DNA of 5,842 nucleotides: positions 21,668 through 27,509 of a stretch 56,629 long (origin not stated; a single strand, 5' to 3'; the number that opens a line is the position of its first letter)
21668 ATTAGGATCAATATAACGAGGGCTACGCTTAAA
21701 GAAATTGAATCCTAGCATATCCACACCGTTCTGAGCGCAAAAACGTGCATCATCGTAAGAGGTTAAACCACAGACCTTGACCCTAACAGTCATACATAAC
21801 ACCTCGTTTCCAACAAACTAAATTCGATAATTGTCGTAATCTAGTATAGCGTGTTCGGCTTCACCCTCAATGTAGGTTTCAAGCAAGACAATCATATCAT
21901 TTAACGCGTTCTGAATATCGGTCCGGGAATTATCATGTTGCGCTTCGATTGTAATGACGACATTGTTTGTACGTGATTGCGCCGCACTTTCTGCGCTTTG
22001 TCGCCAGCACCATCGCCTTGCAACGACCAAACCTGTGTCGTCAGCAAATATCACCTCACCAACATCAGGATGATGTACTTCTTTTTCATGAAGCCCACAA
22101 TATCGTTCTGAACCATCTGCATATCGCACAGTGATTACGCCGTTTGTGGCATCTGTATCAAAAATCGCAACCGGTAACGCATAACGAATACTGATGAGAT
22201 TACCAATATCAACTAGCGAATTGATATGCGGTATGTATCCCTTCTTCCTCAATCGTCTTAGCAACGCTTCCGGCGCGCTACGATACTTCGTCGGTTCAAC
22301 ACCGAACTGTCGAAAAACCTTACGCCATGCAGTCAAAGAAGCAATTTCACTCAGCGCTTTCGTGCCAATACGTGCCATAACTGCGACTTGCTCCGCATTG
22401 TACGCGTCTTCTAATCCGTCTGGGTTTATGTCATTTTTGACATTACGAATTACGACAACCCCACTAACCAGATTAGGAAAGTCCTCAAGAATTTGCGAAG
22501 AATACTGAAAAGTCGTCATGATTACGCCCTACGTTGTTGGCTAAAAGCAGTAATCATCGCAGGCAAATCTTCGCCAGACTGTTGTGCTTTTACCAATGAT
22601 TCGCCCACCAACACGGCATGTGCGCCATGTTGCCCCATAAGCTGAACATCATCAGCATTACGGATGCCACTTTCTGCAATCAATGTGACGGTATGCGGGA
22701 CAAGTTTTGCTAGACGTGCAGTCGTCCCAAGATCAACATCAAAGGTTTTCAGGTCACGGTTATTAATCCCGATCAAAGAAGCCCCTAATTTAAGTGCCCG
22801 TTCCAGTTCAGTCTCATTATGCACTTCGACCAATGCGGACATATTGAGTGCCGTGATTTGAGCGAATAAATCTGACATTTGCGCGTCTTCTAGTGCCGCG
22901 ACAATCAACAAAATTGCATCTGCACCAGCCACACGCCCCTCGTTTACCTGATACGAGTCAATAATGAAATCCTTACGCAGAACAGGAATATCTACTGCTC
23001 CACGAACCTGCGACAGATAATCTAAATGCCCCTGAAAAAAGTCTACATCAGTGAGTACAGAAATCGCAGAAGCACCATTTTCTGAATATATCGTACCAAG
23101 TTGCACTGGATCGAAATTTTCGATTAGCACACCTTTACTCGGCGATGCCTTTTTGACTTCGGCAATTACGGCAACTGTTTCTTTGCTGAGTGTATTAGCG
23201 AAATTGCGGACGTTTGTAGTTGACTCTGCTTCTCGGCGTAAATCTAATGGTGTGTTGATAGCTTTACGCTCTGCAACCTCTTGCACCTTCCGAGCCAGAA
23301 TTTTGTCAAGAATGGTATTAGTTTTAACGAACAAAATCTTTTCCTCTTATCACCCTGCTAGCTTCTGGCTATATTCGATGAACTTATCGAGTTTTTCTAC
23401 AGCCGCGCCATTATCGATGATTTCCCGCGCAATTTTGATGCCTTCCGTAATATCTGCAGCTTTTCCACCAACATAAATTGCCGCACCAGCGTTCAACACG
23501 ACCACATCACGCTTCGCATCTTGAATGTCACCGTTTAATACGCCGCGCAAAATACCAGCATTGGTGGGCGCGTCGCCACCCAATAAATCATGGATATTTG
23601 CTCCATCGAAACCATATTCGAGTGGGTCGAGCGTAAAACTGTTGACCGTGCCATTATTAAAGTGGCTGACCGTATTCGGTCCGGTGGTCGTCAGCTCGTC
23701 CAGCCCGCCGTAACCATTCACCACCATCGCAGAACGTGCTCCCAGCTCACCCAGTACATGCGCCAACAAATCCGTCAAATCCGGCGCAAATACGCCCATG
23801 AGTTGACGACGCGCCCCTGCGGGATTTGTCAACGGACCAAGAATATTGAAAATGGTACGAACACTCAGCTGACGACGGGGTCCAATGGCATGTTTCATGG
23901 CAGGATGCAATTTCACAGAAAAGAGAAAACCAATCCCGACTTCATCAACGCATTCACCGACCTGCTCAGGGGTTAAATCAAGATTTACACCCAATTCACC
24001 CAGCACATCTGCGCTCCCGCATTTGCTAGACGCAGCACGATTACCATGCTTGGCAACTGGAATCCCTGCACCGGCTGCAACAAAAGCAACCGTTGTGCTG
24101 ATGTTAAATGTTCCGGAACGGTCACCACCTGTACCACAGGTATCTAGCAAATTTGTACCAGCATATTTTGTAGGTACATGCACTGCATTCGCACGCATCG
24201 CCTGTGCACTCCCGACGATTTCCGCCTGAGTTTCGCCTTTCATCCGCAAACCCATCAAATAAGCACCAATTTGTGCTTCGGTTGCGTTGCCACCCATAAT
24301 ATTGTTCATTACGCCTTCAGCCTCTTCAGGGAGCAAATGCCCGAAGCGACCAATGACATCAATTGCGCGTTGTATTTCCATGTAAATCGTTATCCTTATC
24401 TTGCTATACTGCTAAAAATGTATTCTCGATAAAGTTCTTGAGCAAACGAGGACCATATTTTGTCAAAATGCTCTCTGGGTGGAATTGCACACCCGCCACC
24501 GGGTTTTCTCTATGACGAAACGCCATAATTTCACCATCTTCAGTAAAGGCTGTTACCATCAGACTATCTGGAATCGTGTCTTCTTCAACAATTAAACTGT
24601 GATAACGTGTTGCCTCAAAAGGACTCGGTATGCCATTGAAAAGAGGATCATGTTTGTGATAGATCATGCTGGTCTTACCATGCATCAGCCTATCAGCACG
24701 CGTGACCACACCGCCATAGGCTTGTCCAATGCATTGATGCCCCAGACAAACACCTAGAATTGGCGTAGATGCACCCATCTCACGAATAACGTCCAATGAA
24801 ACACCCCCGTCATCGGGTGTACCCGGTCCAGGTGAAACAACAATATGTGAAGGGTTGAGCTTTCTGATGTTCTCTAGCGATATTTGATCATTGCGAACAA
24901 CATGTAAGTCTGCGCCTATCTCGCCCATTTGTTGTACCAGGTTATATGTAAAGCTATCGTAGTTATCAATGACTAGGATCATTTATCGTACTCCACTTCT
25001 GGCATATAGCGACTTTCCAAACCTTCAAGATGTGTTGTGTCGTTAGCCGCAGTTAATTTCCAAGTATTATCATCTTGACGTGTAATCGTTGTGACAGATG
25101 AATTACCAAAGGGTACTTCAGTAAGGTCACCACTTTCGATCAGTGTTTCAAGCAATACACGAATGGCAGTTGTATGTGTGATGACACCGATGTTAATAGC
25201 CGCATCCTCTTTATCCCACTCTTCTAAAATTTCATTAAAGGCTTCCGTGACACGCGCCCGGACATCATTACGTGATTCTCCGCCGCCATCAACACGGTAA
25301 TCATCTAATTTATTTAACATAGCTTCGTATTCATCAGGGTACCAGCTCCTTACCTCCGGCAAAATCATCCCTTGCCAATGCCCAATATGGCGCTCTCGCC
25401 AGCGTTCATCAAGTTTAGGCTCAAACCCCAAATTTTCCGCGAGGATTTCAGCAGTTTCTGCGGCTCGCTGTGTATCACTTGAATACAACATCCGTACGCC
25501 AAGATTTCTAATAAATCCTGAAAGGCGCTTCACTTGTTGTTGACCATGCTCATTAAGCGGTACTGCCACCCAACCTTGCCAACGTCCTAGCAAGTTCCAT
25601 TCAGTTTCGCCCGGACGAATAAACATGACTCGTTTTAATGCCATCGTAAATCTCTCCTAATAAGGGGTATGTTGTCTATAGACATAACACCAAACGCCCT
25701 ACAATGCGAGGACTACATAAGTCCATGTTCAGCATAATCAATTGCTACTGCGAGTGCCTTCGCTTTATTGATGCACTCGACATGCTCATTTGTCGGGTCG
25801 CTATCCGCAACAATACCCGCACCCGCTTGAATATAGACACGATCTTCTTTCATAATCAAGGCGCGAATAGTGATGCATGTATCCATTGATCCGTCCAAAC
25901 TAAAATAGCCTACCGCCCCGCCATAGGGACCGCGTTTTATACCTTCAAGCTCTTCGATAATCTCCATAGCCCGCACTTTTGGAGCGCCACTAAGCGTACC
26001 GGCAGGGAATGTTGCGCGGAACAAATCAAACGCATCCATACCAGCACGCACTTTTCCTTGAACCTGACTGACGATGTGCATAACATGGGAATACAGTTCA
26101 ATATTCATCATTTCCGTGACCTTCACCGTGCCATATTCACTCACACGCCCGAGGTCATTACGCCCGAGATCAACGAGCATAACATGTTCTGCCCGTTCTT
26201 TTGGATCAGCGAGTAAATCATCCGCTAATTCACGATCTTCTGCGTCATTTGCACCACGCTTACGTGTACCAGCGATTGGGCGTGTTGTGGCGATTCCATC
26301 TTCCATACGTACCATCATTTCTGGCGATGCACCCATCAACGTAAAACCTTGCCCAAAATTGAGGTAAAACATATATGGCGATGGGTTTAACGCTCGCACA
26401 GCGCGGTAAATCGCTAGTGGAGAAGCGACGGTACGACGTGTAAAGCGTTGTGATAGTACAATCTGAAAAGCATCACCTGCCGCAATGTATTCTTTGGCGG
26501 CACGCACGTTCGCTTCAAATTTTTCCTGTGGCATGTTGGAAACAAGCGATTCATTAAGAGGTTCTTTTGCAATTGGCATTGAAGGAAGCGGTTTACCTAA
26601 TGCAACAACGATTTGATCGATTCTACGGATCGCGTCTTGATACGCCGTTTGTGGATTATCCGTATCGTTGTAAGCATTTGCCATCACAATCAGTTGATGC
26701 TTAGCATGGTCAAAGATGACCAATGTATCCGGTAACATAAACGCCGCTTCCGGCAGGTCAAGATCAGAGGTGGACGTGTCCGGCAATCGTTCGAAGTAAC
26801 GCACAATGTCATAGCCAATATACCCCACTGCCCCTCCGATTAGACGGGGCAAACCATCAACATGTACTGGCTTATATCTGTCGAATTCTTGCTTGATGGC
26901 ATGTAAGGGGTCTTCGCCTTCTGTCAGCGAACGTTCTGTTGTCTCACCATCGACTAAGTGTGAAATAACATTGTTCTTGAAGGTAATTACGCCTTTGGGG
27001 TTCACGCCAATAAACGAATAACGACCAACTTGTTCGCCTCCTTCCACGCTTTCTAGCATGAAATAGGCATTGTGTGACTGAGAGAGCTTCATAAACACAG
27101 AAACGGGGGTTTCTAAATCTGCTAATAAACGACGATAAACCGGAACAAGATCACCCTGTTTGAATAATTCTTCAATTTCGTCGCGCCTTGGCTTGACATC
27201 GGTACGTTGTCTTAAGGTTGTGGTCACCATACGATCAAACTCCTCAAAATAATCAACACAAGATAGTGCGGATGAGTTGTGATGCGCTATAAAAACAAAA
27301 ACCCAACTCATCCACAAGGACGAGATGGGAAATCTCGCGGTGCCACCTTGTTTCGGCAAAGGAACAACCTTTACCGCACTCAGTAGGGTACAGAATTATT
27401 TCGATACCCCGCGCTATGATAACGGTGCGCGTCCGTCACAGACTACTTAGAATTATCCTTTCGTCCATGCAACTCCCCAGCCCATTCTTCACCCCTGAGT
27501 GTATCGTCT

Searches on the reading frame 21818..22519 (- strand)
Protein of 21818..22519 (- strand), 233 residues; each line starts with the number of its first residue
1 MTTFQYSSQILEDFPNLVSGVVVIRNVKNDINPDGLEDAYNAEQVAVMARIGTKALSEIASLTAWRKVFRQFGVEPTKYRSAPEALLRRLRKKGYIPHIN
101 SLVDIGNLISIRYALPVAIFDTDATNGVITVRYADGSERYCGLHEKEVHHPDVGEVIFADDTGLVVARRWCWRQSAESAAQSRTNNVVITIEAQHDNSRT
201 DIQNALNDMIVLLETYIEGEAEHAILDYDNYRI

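Call 40: search_protein_families(library=pfam, proteins=[window:21818-22519:-], max_evalue=0.00001)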
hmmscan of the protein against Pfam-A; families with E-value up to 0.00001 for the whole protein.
window:21818-22519:- (233 aa): 1 family
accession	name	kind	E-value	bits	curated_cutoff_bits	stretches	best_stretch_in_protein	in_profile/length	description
PF03483.22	B3_4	-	2.1e-27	96.3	29.3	1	64-196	1-129/174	B3/4 domain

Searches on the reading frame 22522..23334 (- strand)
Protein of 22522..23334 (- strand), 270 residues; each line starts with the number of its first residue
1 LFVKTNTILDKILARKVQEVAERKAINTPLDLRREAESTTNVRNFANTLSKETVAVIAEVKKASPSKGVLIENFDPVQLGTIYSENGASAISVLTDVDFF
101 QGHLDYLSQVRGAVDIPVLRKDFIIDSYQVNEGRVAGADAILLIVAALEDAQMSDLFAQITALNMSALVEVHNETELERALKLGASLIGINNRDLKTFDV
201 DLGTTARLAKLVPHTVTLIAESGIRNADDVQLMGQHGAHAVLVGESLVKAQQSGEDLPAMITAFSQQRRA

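Call 40: search_protein_families(library=pfam, proteins=[window:22522-23334:-], max_evalue=0.00001)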
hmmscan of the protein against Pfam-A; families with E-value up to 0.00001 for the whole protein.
window:22522-23334:- (270 aa): 1 family
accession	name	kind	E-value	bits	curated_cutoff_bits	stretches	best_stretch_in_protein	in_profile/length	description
PF00218.27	IGPS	-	7.4e-92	307.5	27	1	9-253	1-247/254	Indole-3-glycerol phosphate synthase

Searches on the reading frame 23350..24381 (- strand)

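Call 40: search_protein_families(library=pfam, proteins=[window:23350-24381:-], max_evalue=0.00001)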
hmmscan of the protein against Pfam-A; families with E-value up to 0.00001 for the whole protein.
window:23350-24381:- (343 aa): 2 families
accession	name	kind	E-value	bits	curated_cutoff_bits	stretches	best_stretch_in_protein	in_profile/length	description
PF00591.27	Glycos_transf_3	-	7.9e-93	311.2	27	1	77-327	3-252/253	Glycosyl transferase family, a/b domain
PF02885.22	Glycos_trans_3N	-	1.2e-19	70.2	26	1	13-66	10-63/63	Glycosyl transferase family, helical bundle domain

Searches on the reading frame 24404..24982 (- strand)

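Call 40: search_protein_families(library=pfam, proteins=[window:24404-24982:-], max_evalue=0.00001)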
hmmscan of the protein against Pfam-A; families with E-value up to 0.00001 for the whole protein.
window:24404-24982:- (192 aa): 2 families
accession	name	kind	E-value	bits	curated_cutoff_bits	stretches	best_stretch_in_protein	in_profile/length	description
PF00117.34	GATase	-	6e-60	202.6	22.8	1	3-185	1-187/190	Glutamine amidotransferase class-I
PF07722.19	Peptidase_C26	-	5.3e-11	43.1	20.5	1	69-170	102-219/219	Peptidase C26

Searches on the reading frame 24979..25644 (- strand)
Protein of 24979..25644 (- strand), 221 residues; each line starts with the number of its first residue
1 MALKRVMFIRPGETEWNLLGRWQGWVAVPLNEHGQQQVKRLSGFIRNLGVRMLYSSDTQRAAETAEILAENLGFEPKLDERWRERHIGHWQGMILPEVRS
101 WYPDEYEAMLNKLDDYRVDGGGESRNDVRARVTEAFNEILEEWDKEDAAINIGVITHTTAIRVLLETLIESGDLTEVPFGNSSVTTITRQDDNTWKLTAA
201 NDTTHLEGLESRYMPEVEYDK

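Call 40: search_protein_families(library=pfam, proteins=[window:24979-25644:-], max_evalue=0.00001)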
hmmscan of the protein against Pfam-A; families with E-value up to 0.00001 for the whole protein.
window:24979-25644:- (221 aa): 1 family
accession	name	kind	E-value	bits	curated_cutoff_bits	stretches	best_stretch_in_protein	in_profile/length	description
PF00300.27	His_Phos_1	-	2.9e-47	161.3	21.7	1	7-203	2-194/194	Histidine phosphatase superfamily (branch 1)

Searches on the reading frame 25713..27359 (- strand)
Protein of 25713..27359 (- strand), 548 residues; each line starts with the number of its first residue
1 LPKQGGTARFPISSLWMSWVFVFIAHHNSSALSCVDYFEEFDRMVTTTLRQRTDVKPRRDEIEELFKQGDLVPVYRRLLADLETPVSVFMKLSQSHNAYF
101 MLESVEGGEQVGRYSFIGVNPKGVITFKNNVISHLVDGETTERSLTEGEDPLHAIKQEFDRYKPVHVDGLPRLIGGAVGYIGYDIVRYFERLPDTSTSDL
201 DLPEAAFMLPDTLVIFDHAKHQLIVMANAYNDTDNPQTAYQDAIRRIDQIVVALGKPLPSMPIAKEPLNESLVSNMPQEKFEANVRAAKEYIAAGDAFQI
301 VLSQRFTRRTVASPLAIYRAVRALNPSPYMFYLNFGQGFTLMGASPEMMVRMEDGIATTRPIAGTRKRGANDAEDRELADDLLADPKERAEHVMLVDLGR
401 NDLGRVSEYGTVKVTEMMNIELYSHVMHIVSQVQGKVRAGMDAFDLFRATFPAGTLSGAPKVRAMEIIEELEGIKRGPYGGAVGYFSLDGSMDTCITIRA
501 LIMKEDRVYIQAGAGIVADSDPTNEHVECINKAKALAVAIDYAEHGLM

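Call 40: search_protein_families(library=pfam, proteins=[window:25713-27359:-], max_evalue=0.00001)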
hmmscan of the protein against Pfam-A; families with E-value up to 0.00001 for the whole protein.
window:25713-27359:- (548 aa): 2 families
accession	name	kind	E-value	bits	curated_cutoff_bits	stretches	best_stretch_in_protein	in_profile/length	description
PF00425.24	Chorismate_bind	-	2.6e-92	309.5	27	1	278-532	2-257/257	chorismate binding enzyme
PF04715.19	Anth_synt_I_N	-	4.3e-41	140.9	23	1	81-224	1-139/140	Anthranilate synthase component I, N terminal region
